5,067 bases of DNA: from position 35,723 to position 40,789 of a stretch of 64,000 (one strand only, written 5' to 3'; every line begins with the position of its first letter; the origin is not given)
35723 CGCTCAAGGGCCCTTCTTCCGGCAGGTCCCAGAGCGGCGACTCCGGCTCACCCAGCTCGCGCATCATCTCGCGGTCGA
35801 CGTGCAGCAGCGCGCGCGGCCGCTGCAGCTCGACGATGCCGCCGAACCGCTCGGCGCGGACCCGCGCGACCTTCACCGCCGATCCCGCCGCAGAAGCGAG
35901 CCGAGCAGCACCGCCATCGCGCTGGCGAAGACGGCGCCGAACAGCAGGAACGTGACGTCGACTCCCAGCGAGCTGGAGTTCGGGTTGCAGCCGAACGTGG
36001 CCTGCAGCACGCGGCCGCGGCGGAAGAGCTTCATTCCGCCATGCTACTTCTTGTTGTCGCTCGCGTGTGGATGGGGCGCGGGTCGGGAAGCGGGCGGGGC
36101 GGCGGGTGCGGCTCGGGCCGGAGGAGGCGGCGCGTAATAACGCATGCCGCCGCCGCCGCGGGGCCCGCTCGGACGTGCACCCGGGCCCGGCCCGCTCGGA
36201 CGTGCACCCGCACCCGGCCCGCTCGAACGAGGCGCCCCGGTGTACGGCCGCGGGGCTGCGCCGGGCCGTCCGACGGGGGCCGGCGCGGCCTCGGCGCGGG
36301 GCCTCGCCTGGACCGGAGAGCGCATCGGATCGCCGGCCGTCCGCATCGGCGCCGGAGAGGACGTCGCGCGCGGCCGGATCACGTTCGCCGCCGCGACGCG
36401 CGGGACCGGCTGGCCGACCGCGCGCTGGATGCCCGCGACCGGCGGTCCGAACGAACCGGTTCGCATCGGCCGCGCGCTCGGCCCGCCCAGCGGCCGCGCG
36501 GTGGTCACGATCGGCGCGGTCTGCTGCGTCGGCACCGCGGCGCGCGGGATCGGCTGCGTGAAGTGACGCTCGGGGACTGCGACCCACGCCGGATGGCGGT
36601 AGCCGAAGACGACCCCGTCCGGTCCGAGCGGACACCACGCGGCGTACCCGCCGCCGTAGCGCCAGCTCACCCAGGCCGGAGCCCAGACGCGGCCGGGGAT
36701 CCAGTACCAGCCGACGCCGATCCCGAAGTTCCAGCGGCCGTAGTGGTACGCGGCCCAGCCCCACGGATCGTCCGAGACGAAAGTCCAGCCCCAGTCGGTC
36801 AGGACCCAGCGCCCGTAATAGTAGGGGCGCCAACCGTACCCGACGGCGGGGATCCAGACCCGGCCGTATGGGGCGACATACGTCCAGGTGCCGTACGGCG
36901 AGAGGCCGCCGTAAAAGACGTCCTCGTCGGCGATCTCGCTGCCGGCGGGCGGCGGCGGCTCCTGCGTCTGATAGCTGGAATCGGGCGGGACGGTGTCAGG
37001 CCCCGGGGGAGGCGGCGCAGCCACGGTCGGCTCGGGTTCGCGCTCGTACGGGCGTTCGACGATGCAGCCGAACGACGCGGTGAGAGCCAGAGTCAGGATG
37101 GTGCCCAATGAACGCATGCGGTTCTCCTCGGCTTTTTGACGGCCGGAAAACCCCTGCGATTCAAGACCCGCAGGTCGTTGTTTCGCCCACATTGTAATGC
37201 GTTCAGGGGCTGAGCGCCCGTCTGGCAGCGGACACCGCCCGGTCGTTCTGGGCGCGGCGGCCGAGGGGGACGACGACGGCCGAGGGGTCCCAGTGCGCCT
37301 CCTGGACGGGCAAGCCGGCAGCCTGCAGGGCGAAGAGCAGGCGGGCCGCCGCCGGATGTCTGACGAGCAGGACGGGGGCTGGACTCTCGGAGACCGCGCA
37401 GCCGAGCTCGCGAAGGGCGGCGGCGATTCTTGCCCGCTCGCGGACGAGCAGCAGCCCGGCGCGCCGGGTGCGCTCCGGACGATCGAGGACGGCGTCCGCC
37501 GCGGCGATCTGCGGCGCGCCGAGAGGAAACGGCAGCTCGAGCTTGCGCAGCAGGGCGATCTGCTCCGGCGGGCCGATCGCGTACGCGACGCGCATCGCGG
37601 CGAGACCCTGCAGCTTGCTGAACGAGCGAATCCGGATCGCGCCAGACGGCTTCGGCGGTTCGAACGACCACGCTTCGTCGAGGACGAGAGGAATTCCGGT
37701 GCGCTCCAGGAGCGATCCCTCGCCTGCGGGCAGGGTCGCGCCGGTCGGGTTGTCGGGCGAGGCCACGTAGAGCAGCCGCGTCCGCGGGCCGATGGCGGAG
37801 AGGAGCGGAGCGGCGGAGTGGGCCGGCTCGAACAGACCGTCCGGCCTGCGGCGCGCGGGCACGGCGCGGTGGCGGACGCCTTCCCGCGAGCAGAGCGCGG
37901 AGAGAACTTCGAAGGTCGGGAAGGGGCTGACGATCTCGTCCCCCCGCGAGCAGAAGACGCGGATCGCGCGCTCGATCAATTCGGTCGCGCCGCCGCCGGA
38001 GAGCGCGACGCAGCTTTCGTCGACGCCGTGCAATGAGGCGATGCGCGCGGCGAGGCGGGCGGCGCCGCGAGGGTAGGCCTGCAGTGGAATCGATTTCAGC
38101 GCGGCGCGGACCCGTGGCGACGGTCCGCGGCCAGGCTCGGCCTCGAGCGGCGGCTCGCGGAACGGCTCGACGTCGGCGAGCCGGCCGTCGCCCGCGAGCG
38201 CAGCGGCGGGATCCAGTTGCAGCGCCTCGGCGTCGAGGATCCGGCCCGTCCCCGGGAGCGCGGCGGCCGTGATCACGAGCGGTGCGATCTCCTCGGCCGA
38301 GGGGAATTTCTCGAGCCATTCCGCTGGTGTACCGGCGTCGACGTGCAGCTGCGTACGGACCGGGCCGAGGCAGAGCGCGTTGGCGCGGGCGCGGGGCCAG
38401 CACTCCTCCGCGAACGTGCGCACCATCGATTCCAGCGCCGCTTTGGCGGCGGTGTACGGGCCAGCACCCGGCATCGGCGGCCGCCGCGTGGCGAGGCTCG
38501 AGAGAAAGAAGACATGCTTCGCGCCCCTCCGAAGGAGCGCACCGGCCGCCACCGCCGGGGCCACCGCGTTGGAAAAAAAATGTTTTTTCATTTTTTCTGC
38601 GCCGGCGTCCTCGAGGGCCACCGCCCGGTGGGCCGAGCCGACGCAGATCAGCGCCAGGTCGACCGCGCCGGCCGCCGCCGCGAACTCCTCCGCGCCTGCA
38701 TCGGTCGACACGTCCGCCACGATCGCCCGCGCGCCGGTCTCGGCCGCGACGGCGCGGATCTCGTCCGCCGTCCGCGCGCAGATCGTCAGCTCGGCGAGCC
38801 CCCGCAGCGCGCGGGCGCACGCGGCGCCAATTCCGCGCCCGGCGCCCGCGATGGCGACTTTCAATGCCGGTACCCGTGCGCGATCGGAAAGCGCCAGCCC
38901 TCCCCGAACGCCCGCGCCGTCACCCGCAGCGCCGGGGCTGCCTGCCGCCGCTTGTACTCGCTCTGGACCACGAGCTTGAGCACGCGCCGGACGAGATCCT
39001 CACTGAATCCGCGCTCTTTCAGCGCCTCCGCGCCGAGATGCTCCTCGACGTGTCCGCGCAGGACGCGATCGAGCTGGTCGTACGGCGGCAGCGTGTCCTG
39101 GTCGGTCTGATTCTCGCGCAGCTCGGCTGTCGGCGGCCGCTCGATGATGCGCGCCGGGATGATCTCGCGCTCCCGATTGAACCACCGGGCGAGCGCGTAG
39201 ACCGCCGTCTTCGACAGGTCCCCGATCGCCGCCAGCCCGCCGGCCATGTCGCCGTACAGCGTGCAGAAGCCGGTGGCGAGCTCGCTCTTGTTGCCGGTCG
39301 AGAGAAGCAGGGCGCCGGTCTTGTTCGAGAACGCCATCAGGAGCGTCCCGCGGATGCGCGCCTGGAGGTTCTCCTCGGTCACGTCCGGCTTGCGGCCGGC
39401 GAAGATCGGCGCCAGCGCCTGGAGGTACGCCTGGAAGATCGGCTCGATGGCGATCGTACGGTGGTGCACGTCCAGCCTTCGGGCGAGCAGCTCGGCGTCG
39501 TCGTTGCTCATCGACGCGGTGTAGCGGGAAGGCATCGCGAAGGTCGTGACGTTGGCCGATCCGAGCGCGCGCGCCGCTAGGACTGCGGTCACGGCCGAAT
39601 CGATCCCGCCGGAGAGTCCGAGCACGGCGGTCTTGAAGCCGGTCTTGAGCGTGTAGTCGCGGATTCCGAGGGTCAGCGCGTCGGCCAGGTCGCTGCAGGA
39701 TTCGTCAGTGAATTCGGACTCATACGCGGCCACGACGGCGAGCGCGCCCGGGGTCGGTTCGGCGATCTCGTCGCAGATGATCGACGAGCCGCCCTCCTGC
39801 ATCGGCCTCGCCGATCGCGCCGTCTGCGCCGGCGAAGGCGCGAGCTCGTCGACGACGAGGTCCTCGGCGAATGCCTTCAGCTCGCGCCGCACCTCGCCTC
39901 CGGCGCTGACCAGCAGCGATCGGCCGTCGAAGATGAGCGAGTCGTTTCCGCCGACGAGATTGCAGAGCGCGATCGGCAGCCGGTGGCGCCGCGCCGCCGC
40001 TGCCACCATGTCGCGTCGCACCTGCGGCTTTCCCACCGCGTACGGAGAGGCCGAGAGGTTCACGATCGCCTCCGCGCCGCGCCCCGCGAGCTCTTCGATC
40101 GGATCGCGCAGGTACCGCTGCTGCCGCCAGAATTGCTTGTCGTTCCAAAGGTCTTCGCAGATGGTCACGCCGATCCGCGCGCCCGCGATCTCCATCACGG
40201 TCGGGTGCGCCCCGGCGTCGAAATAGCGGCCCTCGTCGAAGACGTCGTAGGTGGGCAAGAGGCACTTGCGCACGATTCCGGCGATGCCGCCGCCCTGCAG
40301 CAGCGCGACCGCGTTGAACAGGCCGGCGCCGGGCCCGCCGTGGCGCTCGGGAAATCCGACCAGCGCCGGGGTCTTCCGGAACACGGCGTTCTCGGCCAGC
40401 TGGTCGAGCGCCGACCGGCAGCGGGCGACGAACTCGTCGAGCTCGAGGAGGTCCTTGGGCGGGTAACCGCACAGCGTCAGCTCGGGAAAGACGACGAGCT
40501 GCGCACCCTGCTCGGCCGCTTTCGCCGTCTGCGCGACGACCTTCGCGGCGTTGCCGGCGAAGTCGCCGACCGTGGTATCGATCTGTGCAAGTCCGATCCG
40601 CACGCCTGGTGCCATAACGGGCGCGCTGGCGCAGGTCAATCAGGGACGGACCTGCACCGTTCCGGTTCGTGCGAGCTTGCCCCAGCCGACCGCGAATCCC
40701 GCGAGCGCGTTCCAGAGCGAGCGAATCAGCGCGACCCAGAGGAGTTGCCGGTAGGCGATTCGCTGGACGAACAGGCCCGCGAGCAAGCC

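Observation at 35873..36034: Hidden 53-codon ORF translationally coupled to a radical SAM/SPASM enzyme: candidate membrane-tethered substrate peptide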

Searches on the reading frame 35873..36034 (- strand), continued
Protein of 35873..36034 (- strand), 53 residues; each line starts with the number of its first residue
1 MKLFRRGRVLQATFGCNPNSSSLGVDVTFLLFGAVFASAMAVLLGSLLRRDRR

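Call 82: find_encoding_contigs(protein=P0418, flank=5000, max_places=1)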
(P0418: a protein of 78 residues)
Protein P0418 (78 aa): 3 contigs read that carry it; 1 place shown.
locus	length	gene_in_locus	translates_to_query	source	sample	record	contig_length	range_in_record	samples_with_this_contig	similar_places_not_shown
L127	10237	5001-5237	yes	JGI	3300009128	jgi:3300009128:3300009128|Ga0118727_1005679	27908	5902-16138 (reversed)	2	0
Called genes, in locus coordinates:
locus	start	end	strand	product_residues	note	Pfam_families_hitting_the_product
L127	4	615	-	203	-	PF00376:MerR (weak), PF12728:HTH_17, PF00072:Response_reg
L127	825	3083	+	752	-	PF00989:PAS, PF13188:PAS_8, PF08448:PAS_4, PF13426:PAS_9, PF00989:PAS, PF13188:PAS_8, PF13426:PAS_9, PF00989:PAS, +7 more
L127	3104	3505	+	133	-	PF00903:Glyoxalase, PF13468:Glyoxalase_3, PF13669:Glyoxalase_4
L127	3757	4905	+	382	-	PF13432:TPR_16 (faint), PF00515:TPR_1 (faint), PF07719:TPR_2 (faint), PF13174:TPR_6 (faint), PF13181:TPR_8 (faint), PF13428:TPR_14 (faint), PF13414:TPR_11 (faint), PF13424:TPR_12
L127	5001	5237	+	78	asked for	-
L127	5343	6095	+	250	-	-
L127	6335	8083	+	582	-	PF02543:Carbam_trans_N, PF16861:Carbam_trans_C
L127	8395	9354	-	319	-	PF04892:VanZ-LLP1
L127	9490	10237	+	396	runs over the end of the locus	PF13439:Glyco_transf_4, PF13579:Glyco_trans_4_4, PF00534:Glycos_transf_1, PF13692:Glyco_trans_1_4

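Call 83: find_encoding_contigs(protein=P0487, flank=5000, max_places=1)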
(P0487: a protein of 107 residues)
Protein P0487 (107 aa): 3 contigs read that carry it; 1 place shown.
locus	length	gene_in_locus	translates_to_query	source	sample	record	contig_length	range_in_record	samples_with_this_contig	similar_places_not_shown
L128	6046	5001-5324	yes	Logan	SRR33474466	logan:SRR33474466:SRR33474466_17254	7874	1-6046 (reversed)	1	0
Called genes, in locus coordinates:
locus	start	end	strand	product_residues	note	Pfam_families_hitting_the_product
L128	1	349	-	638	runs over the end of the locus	PF00112:Peptidase_C1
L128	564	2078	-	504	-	PF16656:Pur_ac_phosph_N, PF00149:Metallophos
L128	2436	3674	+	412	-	PF07396:Porin_O_P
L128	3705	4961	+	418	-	-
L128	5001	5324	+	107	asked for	-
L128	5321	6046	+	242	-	?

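Call 84: find_encoding_contigs(protein=P0366, flank=5000, max_places=1)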
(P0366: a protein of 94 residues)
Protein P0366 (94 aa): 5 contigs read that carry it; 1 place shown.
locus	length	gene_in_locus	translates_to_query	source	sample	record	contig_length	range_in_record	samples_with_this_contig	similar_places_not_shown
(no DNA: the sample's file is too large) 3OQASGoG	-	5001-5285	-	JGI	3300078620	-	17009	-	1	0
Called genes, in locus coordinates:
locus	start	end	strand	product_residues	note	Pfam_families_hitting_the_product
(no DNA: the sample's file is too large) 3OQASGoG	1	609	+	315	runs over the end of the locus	-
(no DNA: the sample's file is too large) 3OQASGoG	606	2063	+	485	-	PF00072:Response_reg, PF00158:Sigma54_activat, PF14532:Sigma54_activ_2, PF25601:AAA_lid_14, PF02954:HTH_8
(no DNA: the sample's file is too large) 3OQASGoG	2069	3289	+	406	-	PF13424:TPR_12 (weak), PF13432:TPR_16 (weak)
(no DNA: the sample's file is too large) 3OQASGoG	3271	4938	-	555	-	PF00578:AhpC-TSA, PF08534:Redoxin, PF00085:Thioredoxin (weak), PF13098:Thioredoxin_2, PF13905:Thioredoxin_8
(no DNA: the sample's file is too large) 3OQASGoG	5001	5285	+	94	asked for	-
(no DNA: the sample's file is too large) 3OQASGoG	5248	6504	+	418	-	PF04055:Radical_SAM, PF13353:Fer4_12 (faint)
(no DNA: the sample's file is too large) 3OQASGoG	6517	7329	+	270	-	PF03618:Kinase-PPPase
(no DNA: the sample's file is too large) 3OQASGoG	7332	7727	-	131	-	-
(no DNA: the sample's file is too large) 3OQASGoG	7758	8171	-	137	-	PF13622:4HBT_3 (faint), PF03061:4HBT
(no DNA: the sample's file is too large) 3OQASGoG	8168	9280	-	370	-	PF00072:Response_reg, PF07238:PilZ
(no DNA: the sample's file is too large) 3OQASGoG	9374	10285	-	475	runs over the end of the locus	-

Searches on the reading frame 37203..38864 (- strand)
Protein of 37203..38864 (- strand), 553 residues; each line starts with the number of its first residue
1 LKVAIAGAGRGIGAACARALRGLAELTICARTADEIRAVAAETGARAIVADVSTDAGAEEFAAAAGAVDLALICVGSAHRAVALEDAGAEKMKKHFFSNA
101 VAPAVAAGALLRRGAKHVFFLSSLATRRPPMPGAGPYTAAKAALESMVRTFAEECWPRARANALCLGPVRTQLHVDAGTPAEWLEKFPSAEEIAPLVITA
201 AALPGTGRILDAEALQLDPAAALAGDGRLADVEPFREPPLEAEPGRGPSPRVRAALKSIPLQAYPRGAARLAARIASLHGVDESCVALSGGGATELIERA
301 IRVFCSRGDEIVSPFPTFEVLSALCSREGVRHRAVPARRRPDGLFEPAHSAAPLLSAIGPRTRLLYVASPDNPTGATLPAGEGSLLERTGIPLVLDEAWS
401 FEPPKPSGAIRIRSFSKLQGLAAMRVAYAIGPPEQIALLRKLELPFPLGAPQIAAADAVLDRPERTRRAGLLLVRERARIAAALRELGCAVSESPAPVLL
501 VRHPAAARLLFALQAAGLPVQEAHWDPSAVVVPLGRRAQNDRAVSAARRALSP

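Call 9: search_protein_families(library=ncbifam, proteins=[window:37203-38864:-], max_evalue=0.1)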
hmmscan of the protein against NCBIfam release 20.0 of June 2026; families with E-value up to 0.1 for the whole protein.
window:37203-38864:- (553 aa): 142 families (the best 25 are shown)
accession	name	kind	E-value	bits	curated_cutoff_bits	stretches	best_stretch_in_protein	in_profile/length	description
TIGR01141.1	hisC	equivalog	2.1e-33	115.7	276.55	1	247-548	33-347/349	histidinol-phosphate transaminase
NF002878.0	PRK03321.1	subfamily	1.8e-31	109.2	374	1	246-550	34-348/352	histidinol-phosphate transaminase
TIGR01140.1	L_thr_O3P_dcar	equivalog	1.3e-23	83.7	290.55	1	257-545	38-328/331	threonine-phosphate decarboxylase CobD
NF005915.1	PRK07908.1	equivalog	1.2e-20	74.2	360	1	260-523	40-303/332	Rv2231c family histidinol phosphate aminotransferase CobC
NF006580.0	PRK09105.1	subfamily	1.3e-19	70.4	444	1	246-520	58-339/375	pyridoxal phosphate-dependent aminotransferase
NF002726.0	PRK02610.1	equivalog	6.8e-19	68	391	1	286-551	94-369/374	histidinol-phosphate transaminase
NF053748.1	bifunc_CobBC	exception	1.3e-17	63.4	950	1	261-523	509-768/797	bifunctional hydrogenobyrinic acid a,c-diamide synthase/histidinol phosphate aminotransferase CobBC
NF003496.0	PRK05166.1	equivalog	1.5e-17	63.4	540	2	246-382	48-180/373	histidinol-phosphate transaminase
NF041364.1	GntC_guanitoxin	equivalog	7.5e-17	61.3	415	1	267-488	38-284/356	guanitoxin biosynthesis PLP-dependent (S)-gamma-hydroxy-L-arginine cyclodehydratase GntC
NF005893.0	PRK07856.1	equivalog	1.6e-15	57.1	255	1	3-173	12-186/255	SDR family oxidoreductase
NF006014.0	PRK08153.1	equivalog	2e-15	56.6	510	1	243-489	42-296/370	pyridoxal phosphate-dependent aminotransferase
NF006073.0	PRK08219.1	equivalog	1e-14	54.8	218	1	4-207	7-215/227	SDR family oxidoreductase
NF005559.1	PRK07231.1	subfamily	1.6e-14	54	215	1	4-176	8-193/249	glucose 1-dehydrogenase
NF005873.0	PRK07814.1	equivalog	1.8e-14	53.8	346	1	3-172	12-195/263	SDR family oxidoreductase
NF009383.0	PRK12742.1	equivalog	1.9e-14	53.8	343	1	2-186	8-196/237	SDR family oxidoreductase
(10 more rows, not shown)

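Call 10: search_protein_families(library=pfam, proteins=[window:37203-38864:-], max_evalue=0.1)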
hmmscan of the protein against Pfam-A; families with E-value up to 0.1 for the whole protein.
window:37203-38864:- (553 aa): 7 families
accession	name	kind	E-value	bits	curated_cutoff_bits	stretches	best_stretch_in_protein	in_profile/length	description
PF00155.27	Aminotran_1_2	-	8.3e-20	71.7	19.7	1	265-507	41-313/361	Aminotransferase class I and II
PF13561.12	adh_short_C2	-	1.3e-18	67.9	27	1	7-185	1-192/236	Enoyl-(Acyl carrier protein) reductase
PF00106.31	adh_short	-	9.5e-17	61.6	26.6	1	3-175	3-188/195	short chain dehydrogenase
PF08659.16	KR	-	2.6e-05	24.6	22.6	1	5-153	5-165/180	KR domain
PF13460.12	NAD_binding_10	-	7.8e-05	23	27.2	1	7-150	1-133/184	NAD(P)H-binding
PF01053.26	Cys_Met_Meta_PP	-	0.00054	19.1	27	1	271-376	57-152/381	Cys/Met metabolism PLP-dependent enzyme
PF01370.27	Epimerase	-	0.032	14.1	20.9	1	4-155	2-160/240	NAD dependent epimerase/dehydratase family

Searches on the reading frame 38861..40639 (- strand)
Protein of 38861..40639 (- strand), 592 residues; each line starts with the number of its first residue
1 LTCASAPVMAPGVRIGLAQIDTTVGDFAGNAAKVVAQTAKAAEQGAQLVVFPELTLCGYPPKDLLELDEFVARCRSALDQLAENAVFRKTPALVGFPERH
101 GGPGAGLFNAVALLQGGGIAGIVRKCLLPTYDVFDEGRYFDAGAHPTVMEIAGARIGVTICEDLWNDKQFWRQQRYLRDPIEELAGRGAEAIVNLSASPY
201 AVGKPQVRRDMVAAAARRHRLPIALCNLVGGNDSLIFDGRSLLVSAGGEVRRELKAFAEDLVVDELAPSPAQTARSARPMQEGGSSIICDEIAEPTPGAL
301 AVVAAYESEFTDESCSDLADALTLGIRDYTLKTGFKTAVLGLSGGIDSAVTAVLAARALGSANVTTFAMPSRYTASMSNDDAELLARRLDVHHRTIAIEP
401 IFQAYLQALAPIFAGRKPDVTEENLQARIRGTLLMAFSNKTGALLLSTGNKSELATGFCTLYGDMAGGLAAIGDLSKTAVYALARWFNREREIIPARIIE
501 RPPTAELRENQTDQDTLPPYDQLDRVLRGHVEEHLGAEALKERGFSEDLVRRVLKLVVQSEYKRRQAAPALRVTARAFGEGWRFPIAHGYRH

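Call 9: search_protein_families(library=ncbifam, proteins=[window:38861-40639:-], max_evalue=0.1)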
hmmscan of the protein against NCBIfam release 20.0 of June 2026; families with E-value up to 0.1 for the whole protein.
window:38861-40639:- (592 aa): 19 families
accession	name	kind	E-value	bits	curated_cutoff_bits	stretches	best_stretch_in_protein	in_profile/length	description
NF010588.0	PRK13981.1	equivalog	1e-204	681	479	1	13-591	5-543/546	NAD+ synthase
TIGR00552.1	nadE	equivalog_domain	6.6e-65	218.8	63.65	1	325-569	12-241/251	NAD(+) synthase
NF010587.0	PRK13980.1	equivalog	9.3e-64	215.2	255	1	308-566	4-254/267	NAD+ synthase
NF002730.0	PRK02628.1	equivalog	6.5e-58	196.4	473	2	13-252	13-261/677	NAD(+) synthase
NF002048.0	PRK00876.1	subfamily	5.1e-29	101.1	313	2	315-404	16-106/330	NAD(+) synthase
NF001979.1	PRK00768.1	equivalog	1.3e-17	64.2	250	1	326-531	28-240/266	NAD(+) synthase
TIGR03381.1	agmatine_aguB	equivalog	1.5e-11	44.2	410.25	1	18-272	6-259/279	N-carbamoylputrescine amidase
TIGR00268.2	TIGR00268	equivalog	5e-08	32.5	150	1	336-400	14-78/259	ATP-dependent sacrificial sulfur transferase LarE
NF040852.1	nitrile_Arch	equivalog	4.2e-07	29.4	500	1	13-267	1-236/262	nitrilase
TIGR04048.1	nitrile_sll0784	equivalog_domain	1.1e-06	27.9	502.6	1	13-166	3-164/301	Nit6803 family nitrilase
TIGR00546.1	lnt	equivalog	3.1e-05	23.3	132.9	1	32-129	185-281/395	apolipoprotein N-acyltransferase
NF000848.1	PRK00074.1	equivalog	5.9e-05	21.9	400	1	331-366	209-244/512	glutamine-hydrolyzing GMP synthase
TIGR00364.1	TIGR00364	equivalog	0.0002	21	150.3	1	338-405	1-66/201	7-cyano-7-deazaguanine synthase QueC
NF011259.0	PRK14665.1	equivalog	0.00029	19.9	364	1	336-406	6-76/360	tRNA 2-thiouridine(34) synthase MnmA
TIGR00884.1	guaA_Cterm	equivalog_domain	0.00048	19.5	338.75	1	334-368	15-49/310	glutamine-hydrolyzing GMP synthase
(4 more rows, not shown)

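Call 10: search_protein_families(library=pfam, proteins=[window:38861-40639:-], max_evalue=0.1)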
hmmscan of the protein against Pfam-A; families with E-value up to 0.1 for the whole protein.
window:38861-40639:- (592 aa): 5 families
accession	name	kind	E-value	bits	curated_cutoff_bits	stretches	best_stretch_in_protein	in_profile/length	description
PF02540.23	NAD_synthase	-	5.5e-73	245.5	21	1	321-567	4-242/242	NAD synthase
PF00795.27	CN_hydrolase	-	9.8e-23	81.2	23.2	1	14-274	1-254/256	Carbon-nitrogen hydrolase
PF00733.27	Asn_synthase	-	0.00057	20.1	21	1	342-400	24-81/354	Asparagine synthase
PF06508.19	QueC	-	0.0018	18.2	22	1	338-403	2-65/210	Queuosine biosynthesis protein QueC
PF03054.22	tRNA_Me_trans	-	0.035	14.2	20.6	1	338-401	3-75/202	tRNA methyl transferase HUP domain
